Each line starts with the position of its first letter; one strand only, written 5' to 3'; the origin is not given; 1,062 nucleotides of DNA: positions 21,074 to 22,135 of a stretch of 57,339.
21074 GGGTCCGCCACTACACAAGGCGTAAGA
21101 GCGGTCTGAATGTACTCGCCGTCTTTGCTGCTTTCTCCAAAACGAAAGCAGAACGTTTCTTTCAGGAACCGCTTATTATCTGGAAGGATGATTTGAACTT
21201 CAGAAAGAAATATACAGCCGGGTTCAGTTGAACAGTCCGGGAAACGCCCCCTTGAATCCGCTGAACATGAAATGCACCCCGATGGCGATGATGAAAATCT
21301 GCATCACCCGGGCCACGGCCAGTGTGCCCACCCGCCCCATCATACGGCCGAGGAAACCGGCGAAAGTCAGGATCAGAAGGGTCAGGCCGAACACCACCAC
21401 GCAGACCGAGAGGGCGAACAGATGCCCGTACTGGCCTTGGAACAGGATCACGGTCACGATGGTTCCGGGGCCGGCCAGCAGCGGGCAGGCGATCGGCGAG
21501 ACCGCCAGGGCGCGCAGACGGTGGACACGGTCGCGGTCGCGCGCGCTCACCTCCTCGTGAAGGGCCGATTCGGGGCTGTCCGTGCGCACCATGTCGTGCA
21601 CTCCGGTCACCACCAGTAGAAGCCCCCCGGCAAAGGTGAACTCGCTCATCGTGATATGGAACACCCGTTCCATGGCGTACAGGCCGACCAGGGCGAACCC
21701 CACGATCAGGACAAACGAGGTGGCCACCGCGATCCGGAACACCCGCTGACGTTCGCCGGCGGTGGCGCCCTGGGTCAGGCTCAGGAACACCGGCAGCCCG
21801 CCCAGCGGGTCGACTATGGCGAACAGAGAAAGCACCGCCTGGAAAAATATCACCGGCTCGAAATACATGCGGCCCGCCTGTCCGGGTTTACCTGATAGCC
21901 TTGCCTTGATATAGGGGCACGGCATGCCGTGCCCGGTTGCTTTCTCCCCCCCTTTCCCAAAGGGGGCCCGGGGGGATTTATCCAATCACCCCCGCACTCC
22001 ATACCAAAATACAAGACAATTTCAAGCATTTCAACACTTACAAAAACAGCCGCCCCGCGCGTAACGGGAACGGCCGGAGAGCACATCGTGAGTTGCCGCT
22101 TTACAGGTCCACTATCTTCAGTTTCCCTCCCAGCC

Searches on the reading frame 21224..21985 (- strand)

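Call 52: search_protein_families(library=pfam, proteins=[window:21224-21985:-], max_evalue=0.00001)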
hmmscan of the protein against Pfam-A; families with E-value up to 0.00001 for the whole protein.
window:21224-21985:- (253 aa): 1 family
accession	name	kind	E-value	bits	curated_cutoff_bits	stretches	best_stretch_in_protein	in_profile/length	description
PF01914.23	MarC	-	1.9e-36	125.8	23.9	1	46-248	3-203/203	MarC family integral membrane protein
